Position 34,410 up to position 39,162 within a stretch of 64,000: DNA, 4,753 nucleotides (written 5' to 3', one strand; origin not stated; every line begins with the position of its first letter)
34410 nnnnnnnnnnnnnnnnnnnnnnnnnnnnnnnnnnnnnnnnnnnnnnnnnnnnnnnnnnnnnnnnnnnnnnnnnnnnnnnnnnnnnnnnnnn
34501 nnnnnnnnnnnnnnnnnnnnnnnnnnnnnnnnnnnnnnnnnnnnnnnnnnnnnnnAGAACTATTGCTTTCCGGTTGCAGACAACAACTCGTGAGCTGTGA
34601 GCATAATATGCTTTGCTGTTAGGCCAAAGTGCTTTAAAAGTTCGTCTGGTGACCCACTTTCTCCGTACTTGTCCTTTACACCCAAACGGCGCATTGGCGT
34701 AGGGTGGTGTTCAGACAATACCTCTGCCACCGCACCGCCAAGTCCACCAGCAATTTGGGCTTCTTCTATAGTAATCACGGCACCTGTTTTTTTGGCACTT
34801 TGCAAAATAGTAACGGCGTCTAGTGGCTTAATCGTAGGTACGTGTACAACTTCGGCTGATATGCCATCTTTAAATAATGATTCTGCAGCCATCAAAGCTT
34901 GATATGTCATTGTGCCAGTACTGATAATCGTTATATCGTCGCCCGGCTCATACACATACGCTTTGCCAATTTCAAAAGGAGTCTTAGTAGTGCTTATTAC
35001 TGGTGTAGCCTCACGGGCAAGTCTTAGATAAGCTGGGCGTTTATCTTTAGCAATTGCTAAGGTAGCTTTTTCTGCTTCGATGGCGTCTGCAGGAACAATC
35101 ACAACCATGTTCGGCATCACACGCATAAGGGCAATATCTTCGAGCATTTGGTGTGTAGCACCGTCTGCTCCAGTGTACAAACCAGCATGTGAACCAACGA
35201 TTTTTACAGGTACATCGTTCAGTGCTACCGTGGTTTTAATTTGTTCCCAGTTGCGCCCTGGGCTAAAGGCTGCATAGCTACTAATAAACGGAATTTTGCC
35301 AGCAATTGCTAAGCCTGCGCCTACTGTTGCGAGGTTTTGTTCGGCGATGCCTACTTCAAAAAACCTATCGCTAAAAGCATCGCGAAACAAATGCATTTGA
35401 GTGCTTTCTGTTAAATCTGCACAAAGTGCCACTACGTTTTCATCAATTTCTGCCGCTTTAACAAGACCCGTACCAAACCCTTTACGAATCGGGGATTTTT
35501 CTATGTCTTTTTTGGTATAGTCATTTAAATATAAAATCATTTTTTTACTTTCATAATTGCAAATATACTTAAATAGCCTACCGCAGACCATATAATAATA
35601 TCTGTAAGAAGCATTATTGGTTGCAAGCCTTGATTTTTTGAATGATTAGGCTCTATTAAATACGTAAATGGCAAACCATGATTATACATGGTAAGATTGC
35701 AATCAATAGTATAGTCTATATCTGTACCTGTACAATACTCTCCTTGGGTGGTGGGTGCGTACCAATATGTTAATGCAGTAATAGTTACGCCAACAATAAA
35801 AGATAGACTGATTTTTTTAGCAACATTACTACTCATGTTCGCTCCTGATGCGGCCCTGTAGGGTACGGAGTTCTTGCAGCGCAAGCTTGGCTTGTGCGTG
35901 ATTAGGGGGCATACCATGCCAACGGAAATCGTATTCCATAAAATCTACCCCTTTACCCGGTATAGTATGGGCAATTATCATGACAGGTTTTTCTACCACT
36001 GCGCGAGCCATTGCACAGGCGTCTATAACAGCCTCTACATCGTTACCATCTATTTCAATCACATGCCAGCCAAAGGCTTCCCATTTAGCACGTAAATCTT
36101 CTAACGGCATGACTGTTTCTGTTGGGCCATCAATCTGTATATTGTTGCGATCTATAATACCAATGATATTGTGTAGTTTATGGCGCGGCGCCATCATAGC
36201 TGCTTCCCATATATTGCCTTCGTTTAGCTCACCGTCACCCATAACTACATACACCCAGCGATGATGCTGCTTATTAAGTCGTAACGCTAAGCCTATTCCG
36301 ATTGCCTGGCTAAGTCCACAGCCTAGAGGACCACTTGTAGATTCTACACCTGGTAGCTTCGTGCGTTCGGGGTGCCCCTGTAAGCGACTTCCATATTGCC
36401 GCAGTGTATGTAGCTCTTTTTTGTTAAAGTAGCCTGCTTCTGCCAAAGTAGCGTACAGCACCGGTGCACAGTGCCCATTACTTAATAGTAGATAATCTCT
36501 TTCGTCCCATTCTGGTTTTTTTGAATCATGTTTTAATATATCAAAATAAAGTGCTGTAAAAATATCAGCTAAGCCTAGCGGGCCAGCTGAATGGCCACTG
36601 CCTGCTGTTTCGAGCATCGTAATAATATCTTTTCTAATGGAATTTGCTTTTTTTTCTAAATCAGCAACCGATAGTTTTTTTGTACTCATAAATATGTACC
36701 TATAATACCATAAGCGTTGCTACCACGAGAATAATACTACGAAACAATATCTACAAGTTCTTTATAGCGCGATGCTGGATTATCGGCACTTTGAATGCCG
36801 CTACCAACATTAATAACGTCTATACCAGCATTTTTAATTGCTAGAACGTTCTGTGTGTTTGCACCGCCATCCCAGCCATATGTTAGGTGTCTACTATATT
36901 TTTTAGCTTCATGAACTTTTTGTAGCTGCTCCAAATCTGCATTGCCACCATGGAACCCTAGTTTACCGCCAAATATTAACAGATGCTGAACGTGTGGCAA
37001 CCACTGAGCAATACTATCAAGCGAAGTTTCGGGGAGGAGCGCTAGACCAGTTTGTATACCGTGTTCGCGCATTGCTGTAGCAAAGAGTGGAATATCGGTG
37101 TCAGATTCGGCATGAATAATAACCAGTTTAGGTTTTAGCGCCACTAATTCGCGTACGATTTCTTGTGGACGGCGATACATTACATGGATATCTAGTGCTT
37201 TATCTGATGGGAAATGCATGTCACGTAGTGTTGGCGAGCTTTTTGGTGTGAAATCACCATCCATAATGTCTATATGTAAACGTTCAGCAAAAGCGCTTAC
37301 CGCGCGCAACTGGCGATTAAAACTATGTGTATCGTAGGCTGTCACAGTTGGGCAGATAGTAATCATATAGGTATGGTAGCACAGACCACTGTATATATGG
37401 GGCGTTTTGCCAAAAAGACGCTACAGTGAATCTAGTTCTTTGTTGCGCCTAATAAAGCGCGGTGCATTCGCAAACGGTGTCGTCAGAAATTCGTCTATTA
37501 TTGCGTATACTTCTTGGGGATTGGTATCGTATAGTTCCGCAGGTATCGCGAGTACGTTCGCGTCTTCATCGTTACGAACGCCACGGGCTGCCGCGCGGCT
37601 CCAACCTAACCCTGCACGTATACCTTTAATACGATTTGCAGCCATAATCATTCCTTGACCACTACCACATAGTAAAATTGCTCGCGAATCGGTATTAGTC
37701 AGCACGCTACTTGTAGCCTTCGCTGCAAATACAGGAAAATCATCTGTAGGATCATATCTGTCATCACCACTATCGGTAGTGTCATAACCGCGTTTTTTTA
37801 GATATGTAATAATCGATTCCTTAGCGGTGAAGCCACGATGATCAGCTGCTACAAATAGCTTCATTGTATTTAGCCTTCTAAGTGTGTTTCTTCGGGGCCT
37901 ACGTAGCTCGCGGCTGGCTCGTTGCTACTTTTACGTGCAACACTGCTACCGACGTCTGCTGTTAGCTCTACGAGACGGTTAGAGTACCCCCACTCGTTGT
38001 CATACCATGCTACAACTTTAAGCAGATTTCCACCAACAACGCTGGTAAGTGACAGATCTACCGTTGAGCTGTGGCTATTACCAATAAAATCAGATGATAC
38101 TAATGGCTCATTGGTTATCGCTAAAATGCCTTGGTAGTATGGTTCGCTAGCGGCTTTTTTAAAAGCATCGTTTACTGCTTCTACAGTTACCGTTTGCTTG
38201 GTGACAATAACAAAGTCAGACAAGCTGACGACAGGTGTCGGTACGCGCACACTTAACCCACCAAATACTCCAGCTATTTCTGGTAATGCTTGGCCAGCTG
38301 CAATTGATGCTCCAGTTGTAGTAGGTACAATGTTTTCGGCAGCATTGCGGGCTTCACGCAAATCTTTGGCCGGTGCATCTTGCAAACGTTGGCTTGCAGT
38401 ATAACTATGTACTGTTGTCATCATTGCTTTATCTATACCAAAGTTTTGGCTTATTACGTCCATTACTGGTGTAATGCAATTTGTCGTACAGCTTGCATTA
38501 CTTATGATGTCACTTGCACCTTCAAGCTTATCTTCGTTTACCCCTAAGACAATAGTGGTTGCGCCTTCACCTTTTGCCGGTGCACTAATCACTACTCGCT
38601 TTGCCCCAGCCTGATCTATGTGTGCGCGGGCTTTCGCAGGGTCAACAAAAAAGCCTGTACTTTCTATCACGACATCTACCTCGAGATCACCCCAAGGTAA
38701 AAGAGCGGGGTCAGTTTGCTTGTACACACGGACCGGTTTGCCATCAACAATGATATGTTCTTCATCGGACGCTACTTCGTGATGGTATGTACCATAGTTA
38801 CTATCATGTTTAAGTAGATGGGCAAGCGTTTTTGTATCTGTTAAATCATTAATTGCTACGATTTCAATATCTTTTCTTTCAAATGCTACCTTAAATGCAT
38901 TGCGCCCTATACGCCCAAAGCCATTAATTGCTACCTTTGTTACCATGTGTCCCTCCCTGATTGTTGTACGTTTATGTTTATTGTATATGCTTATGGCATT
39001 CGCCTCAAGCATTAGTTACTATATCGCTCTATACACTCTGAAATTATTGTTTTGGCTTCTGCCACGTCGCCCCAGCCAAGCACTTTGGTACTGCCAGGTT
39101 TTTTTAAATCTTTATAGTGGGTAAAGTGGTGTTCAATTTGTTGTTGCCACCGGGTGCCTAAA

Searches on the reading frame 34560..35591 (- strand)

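Call 14: search_protein_families(library=pfam, proteins=[window:34560-35591:-], max_evalue=0.00001)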
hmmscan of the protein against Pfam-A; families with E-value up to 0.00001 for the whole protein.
window:34560-35591:- (343 aa): 3 families
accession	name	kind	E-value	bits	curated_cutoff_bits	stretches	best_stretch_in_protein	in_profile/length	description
PF02779.29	Transket_pyr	-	7.9e-39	133.5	27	1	35-196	5-172/174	Transketolase, pyrimidine binding domain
PF02780.25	Transketolase_C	-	5.3e-37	126.9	25.9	1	209-329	1-124/124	Transketolase, C-terminal domain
PF22613.1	Transketolase_C_1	-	1.2e-06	29.1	27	1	212-325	3-113/113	Transketolase-like TK C-terminal domain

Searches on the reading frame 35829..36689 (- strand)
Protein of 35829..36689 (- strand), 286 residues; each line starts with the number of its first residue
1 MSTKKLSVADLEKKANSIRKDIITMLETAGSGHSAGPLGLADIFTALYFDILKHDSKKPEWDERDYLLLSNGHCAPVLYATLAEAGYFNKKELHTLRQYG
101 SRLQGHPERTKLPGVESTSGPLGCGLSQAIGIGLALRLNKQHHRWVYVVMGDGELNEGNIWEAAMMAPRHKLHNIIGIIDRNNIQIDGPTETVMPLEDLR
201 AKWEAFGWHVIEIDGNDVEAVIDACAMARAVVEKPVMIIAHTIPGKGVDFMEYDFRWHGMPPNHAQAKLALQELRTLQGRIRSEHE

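Call 14: search_protein_families(library=pfam, proteins=[window:35829-36689:-], max_evalue=0.00001)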
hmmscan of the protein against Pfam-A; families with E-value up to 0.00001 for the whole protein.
window:35829-36689:- (286 aa): 3 families
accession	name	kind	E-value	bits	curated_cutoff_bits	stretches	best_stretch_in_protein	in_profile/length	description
PF00456.26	Transketolase_N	-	1.1e-58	199.3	22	1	13-267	4-268/334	Transketolase, thiamine diphosphate binding domain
PF00676.26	E1_dh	-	2.8e-12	46.7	22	1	104-238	86-220/300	Dehydrogenase E1 component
PF13292.11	DXP_synthase_N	-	5e-12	46.1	21.2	1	4-187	11-176/274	1-deoxy-D-xylulose-5-phosphate synthase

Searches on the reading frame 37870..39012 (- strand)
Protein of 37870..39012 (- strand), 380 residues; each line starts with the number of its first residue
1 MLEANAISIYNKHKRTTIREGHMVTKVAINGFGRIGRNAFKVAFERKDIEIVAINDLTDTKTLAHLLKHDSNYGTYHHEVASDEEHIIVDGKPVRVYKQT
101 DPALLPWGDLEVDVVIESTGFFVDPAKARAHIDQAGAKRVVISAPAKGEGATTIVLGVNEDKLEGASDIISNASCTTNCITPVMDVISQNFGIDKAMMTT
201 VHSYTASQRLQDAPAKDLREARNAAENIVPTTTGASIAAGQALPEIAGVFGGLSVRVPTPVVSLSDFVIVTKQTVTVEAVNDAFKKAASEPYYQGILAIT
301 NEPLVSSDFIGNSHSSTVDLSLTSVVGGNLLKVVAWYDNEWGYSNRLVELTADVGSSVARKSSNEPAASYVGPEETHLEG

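Call 14: search_protein_families(library=pfam, proteins=[window:37870-39012:-], max_evalue=0.00001)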
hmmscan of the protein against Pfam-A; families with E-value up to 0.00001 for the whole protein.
window:37870-39012:- (380 aa): 2 families
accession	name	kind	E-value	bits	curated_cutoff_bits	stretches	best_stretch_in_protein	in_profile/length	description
PF02800.25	Gp_dh_C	-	1.8e-53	180.8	24.4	1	180-337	1-158/158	Glyceraldehyde 3-phosphate dehydrogenase, C-terminal domain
PF00044.30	Gp_dh_N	-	2.3e-38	131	31.7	1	26-124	2-100/101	Glyceraldehyde 3-phosphate dehydrogenase, NAD binding domain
